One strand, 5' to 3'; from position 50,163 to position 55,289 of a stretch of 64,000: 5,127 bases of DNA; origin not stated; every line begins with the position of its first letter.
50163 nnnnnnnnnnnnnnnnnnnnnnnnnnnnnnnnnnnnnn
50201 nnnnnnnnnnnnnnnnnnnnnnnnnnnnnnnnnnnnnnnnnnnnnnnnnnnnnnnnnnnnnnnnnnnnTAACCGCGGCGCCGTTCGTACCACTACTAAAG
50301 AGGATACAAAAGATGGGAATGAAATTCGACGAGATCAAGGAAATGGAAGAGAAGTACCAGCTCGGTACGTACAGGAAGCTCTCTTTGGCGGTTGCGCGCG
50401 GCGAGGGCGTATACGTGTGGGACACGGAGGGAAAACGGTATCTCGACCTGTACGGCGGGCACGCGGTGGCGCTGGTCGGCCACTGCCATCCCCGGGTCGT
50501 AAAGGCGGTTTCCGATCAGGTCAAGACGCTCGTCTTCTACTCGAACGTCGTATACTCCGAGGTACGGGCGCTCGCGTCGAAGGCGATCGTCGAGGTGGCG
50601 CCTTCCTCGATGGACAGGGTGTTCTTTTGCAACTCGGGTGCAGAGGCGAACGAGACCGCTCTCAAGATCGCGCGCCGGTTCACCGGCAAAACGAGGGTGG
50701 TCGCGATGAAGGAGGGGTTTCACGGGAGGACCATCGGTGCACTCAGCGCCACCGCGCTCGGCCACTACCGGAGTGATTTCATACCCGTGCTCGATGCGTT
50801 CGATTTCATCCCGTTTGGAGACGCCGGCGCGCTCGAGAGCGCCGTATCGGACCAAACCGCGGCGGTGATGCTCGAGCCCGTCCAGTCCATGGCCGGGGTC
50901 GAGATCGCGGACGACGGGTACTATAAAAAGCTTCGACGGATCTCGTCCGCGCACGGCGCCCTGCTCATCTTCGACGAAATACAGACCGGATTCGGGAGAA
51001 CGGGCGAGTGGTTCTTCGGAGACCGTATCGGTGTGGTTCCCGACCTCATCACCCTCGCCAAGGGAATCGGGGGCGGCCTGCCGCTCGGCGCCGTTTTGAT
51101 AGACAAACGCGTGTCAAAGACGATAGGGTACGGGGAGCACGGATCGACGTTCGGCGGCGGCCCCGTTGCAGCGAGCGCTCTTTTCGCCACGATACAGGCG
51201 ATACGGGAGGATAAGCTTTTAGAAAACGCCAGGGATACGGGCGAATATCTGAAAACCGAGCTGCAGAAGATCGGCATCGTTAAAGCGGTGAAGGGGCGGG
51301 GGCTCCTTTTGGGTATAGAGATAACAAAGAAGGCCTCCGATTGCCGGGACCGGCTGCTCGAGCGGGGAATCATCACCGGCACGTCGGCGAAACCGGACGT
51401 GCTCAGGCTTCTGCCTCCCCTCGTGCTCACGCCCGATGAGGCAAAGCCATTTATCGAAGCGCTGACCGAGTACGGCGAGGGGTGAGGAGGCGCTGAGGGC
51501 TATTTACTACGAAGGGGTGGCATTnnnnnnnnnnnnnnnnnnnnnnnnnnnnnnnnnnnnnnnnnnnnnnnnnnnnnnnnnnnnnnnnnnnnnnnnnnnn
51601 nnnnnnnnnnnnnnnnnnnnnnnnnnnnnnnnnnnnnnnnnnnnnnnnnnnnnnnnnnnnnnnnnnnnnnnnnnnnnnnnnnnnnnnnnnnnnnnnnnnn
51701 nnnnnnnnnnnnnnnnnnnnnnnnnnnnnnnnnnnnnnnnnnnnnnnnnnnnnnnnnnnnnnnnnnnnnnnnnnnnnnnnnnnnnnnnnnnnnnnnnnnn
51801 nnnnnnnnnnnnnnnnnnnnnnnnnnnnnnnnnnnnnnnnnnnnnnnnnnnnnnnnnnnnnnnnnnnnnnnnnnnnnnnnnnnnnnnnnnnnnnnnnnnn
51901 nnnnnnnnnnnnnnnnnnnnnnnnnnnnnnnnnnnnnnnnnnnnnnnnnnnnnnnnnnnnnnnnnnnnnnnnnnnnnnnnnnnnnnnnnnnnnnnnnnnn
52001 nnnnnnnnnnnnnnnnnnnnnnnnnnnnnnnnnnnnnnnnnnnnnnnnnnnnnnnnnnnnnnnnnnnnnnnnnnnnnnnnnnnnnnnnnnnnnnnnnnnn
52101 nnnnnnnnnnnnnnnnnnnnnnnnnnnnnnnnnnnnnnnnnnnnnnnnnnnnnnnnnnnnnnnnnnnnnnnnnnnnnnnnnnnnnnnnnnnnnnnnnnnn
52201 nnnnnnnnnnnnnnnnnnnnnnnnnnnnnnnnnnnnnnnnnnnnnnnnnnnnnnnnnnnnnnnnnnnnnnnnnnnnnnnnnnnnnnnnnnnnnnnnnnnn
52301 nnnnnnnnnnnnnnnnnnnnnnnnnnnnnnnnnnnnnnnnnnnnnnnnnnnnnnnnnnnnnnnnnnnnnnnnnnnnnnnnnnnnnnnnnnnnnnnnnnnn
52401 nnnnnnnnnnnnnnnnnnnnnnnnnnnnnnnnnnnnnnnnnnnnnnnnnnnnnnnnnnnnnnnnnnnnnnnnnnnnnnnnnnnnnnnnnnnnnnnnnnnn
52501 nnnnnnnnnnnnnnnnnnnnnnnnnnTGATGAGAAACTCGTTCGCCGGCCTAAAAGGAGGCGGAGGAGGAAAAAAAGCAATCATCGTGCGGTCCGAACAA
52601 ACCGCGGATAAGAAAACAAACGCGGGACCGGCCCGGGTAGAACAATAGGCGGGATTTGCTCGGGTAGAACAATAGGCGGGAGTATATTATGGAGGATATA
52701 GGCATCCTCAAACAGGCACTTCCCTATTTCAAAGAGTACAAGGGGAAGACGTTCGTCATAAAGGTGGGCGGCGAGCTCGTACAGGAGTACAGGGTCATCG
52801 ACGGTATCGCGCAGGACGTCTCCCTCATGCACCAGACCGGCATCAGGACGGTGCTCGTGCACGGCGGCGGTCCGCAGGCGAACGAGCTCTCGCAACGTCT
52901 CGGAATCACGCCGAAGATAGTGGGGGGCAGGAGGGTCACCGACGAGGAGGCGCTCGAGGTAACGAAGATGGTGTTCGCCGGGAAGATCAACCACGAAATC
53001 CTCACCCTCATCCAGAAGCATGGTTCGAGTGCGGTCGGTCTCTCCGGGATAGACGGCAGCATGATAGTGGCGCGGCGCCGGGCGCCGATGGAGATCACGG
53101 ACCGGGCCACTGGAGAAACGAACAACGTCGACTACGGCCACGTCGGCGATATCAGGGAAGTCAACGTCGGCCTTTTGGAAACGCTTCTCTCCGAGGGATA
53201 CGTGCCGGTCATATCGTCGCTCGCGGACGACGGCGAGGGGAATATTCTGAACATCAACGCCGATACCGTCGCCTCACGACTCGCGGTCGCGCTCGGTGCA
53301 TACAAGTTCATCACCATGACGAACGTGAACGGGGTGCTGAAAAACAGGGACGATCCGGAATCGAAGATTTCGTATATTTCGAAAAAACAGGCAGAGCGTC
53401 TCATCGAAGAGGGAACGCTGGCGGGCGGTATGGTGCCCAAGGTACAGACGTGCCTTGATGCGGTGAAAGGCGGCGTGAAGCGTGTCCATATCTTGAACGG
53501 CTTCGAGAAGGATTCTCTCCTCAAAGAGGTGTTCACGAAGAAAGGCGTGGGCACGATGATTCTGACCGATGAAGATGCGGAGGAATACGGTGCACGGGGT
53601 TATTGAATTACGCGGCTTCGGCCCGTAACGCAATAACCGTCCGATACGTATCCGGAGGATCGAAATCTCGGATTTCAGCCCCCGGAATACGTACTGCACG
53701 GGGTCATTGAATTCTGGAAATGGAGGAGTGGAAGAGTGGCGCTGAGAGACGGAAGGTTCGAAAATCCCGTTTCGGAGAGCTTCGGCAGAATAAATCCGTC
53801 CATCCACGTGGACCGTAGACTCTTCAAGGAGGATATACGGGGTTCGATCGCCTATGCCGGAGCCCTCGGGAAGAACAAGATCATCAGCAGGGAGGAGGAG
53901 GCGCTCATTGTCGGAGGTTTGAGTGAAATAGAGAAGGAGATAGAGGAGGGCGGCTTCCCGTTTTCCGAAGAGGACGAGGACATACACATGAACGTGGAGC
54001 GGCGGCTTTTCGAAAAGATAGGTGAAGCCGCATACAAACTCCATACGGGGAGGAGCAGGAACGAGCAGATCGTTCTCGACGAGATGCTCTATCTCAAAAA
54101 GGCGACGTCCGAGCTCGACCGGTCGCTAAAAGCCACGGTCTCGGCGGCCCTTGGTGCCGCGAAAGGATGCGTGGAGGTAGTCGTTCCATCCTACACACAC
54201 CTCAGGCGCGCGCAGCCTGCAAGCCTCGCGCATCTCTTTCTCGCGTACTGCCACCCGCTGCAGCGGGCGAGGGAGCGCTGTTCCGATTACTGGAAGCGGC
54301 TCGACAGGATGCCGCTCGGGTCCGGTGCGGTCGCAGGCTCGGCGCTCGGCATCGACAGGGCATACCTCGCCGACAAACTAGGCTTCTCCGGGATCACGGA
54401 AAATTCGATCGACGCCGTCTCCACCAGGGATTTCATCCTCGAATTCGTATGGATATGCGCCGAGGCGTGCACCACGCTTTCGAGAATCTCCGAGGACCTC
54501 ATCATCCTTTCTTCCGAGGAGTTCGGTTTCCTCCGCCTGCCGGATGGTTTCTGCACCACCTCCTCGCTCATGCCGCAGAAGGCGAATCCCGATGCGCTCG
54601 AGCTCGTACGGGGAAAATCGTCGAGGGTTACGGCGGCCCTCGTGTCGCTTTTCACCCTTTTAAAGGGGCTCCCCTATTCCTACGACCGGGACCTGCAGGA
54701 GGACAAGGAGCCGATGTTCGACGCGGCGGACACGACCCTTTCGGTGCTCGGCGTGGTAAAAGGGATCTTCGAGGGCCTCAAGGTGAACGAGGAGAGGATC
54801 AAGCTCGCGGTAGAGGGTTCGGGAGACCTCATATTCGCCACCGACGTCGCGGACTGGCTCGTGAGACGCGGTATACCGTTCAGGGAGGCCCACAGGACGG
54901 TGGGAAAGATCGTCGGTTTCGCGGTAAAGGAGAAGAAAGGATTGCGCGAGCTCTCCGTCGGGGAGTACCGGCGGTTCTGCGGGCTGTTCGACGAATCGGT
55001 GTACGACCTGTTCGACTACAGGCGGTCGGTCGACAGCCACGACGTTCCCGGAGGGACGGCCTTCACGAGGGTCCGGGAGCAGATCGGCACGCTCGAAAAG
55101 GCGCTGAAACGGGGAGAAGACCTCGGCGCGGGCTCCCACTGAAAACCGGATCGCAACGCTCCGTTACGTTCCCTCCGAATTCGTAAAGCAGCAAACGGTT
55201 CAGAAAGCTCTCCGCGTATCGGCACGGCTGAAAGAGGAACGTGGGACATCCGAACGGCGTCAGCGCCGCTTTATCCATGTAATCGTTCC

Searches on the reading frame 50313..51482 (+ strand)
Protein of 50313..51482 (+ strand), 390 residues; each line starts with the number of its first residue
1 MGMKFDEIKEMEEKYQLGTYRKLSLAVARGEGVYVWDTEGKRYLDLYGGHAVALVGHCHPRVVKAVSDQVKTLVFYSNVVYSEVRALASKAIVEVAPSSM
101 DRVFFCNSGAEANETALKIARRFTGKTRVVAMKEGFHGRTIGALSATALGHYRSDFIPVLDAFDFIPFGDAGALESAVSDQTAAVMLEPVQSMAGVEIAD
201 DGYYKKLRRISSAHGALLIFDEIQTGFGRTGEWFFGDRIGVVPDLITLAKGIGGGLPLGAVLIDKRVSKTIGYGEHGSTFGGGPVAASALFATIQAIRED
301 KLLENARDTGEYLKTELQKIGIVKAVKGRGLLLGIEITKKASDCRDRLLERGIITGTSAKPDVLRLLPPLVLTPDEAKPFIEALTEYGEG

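Call 6: search_protein_families(library=pfam, proteins=[window:50313-51482:+], max_evalue=0.01)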
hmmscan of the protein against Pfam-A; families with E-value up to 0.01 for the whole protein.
window:50313-51482:+ (390 aa): 3 families
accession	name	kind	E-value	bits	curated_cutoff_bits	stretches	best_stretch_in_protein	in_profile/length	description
PF00202.27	Aminotran_3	-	2.7e-108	362.7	30.5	1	21-385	7-400/403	Aminotransferase class-III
PF00155.27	Aminotran_1_2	-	4.7e-05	23.2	19.7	1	169-357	128-332/361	Aminotransferase class I and II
PF00266.25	Aminotran_5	-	0.002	17.6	21.5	1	98-225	59-179/371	Aminotransferase class-V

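Call 7: search_protein_families(library=ncbifam, proteins=[window:50313-51482:+], max_evalue=0.01)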
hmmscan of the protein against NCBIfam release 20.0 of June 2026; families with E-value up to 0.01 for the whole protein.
window:50313-51482:+ (390 aa): 69 families (the best 25 are shown)
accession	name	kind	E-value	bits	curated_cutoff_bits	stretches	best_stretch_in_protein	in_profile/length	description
NF002874.0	PRK03244.1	equivalog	6.2e-127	423.7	457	1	10-386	12-390/399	acetylornithine transaminase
TIGR00707.1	argD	subfamily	3.2e-122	408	410.05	1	15-385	1-377/381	acetylornithine/succinylornithine family transaminase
NF002325.0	PRK01278.1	subfamily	2.4e-110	368.9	372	1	17-386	7-384/395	acetylornithine transaminase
NF042418.1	LysJ_Th_th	equivalog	7.9e-106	354.2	700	1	9-385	4-382/386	[LysW]-aminoadipate semialdehyde transaminase LysJ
NF002797.0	PRK02936.1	equivalog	2.7e-105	352.2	496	1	18-385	6-374/385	acetylornithine transaminase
NF005993.0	PRK08117.1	subfamily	1.1e-99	334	574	2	179-382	205-421/433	aspartate aminotransferase family protein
NF045491.1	LysJ_Sulfobales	equivalog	5.3e-94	315.2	700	1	19-381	6-370/386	[LysW]-aminoadipate semialdehyde/glutamate semialdehyde transaminase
NF004426.0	PRK05769.1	equivalog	9.1e-94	314.7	552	2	180-386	220-435/441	acetyl ornithine aminotransferase family protein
NF003468.0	PRK05093.1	subfamily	3.5e-93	312.5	522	1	13-378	13-389/405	acetylornithine/succinyldiaminopimelate transaminase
TIGR03246.1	arg_catab_astC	subfamily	6.5e-92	308.5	609.95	1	13-378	7-383/397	acetylornithine/succinylornithine family transaminase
TIGR01885.1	Orn_aminotrans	equivalog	3.8e-90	302.5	378.4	1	7-384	3-397/402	ornithine--oxo-acid transaminase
NF053554.1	prodigi_MAP_PigE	equivalog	3.5e-86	290.3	850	1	26-344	403-734/837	prodigiosin MAP biosynthesis aminotransferase PigE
NF003273.0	PRK04260.1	equivalog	3.5e-86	289.2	616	1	19-386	7-373/376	acetylornithine transaminase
NF003087.0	PRK04013.1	equivalog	9.4e-86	288.2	528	1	20-377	4-347/364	acetylornithine/acetyl-lysine aminotransferase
NF003145.0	PRK04073.1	equivalog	3e-85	286.1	656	1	4-382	3-389/396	ornithine--oxo-acid transaminase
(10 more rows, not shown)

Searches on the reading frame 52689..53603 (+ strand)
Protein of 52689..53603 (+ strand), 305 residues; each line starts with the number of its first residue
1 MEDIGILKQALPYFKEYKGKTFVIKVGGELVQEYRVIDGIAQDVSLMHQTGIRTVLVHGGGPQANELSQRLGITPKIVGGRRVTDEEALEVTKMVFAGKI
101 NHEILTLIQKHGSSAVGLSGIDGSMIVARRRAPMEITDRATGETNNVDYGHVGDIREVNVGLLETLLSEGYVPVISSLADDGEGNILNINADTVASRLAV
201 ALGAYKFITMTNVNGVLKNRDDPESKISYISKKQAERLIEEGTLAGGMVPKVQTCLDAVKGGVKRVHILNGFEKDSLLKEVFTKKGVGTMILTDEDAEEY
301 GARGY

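Call 6: search_protein_families(library=pfam, proteins=[window:52689-53603:+], max_evalue=0.01)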
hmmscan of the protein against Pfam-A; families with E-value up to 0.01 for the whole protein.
window:52689-53603:+ (305 aa): 1 family
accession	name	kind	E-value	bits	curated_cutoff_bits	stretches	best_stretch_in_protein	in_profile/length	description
PF00696.33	AA_kinase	-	4.6e-50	171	24.9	1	20-270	1-234/234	Amino acid kinase family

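Call 7: search_protein_families(library=ncbifam, proteins=[window:52689-53603:+], max_evalue=0.01)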
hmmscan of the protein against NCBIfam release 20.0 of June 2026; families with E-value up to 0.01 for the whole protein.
window:52689-53603:+ (305 aa): 17 families
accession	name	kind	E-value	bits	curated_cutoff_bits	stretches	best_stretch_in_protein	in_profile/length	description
TIGR00761.1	argB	equivalog_domain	2.8e-72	243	151.3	1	21-268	1-231/231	acetylglutamate kinase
NF003641.0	PRK05279.1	equivalog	9.6e-52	176.3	344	1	5-295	11-293/441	amino-acid N-acetyltransferase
NF010659.0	PRK14058.1-1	equivalog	1.1e-50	172.3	223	1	22-276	2-254/267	[LysW]-aminoadipate kinase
TIGR01890.1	N-Ac-Glu-synth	equivalog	1.9e-48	165.5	202.85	1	6-294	4-280/429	amino-acid N-acetyltransferase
NF010662.0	PRK14058.1-4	equivalog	6.1e-41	140.3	194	1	22-281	2-254/264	[LysW]-aminoadipate/[LysW]-glutamate kinase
NF010661.0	PRK14058.1-3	equivalog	3.3e-40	138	251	1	21-291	2-270/283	acetylglutamate/acetylaminoadipate kinase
NF003387.0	PRK04531.1-2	equivalog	1.6e-38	132.3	426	1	9-295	25-290/441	acetylglutamate kinase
NF003386.0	PRK04531.1-1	equivalog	6.1e-29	101.2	417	1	9-295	30-295/442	acetylglutamate kinase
NF010660.0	PRK14058.1-2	equivalog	1.8e-22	80.4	241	1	23-268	3-239/249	[LysW]-aminoadipate/[LysW]-glutamate kinase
NF040647.1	IPPK_Arch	equivalog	3.6e-15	55.9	120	1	154-291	115-259/259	isopentenyl phosphate kinase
TIGR00746.1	arcC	equivalog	2.9e-10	39.7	358.25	1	170-270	190-291/309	carbamate kinase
NF009008.0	PRK12354.1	subfamily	8.4e-09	35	361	1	170-278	184-290/308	carbamate kinase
NF009007.0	PRK12352.1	subfamily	1.1e-08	34.4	266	1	167-271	192-298/316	carbamate kinase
TIGR01092.1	P5CS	equivalog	3.9e-06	25.4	796.75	1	189-296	167-278/715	delta l-pyrroline-5-carboxylate synthetase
NF006926.0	PRK09411.1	equivalog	5.7e-06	25.7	416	1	163-268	169-277/297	carbamate kinase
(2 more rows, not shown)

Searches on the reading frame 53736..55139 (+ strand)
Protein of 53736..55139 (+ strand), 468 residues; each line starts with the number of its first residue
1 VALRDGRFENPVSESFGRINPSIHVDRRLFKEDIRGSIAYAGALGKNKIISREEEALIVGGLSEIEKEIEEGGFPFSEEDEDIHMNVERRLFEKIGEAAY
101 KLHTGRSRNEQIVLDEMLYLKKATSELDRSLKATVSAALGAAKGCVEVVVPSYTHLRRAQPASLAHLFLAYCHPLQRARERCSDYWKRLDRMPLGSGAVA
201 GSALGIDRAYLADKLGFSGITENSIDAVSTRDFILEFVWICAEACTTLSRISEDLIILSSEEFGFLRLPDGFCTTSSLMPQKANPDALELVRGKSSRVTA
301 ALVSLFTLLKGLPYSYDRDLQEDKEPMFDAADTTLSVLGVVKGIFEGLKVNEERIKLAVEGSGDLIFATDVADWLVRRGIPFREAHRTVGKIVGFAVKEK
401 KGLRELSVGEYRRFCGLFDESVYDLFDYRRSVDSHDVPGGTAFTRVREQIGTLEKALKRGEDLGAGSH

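Call 6: search_protein_families(library=pfam, proteins=[window:53736-55139:+], max_evalue=0.01)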
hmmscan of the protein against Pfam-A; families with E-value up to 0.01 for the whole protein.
window:53736-55139:+ (468 aa): 2 families
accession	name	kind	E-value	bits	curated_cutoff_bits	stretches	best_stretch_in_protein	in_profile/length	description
PF00206.25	Lyase_1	-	9.9e-62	209.6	27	1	6-299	1-311/312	Lyase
PF14698.11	ASL_C2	-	8.1e-23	81.1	27.3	1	367-433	3-69/69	Argininosuccinate lyase C-terminal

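Call 7: search_protein_families(library=ncbifam, proteins=[window:53736-55139:+], max_evalue=0.01)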
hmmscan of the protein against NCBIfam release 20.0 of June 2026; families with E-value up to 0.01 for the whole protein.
window:53736-55139:+ (468 aa): 16 families
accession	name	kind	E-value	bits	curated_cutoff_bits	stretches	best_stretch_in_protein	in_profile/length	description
TIGR00838.1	argH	equivalog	4.4e-155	517.1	279.5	1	3-457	1-454/455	argininosuccinate lyase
NF008964.0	PRK12308.1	equivalog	4.9e-126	421.6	657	1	1-458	1-457/624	argininosuccinate lyase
NF002563.0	PRK02186.1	subfamily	1.8e-56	191.9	625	1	83-398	490-806/890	argininosuccinate lyase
NF052535.1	CoM_syn_XcbC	exception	2.9e-56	191.3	575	1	37-459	43-467/495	2-phosphosulfolactate phosphatase XcbC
NF005218.0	PRK06705.1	equivalog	9.2e-47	159.9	883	1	42-410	50-418/502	argininosuccinate lyase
NF005000.0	PRK06389.1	equivalog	9.5e-39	133.7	388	1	21-411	23-397/434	argininosuccinate lyase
NF006500.1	PRK08937.2-4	subfamily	5.6e-17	61.6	626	1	115-419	114-418/448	adenylosuccinate lyase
NF052536.2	CoM_syn_XcbD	exception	8.8e-17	60.9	600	1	117-431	116-431/443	3-sulfopropionylcysteine synthase XcbD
TIGR00928.1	purB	equivalog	2.1e-16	59.7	326.2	1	85-405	74-398/436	adenylosuccinate lyase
NF006554.0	PRK09053.1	equivalog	4e-16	58.9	595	1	95-408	96-410/453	3-carboxy-cis,cis-muconate cycloisomerase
TIGR02426.1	protocat_pcaB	equivalog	5.5e-16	58.4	355.75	1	85-307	75-297/338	3-carboxy-cis,cis-muconate cycloisomerase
NF004631.0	PRK05975.1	equivalog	3e-13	49.5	371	1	39-304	39-300/352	3-carboxy-cis,cis-muconate cycloisomerase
NF008909.0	PRK12273.1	subfamily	1.5e-09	37.3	510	1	122-298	157-342/474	aspartate ammonia-lyase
TIGR00979.1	fumC_II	equivalog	1.3e-05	24.1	664.75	1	147-291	177-330/458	class II fumarate hydratase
TIGR00839.1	aspA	equivalog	0.0003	19.8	681.2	1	141-292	171-331/468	aspartate ammonia-lyase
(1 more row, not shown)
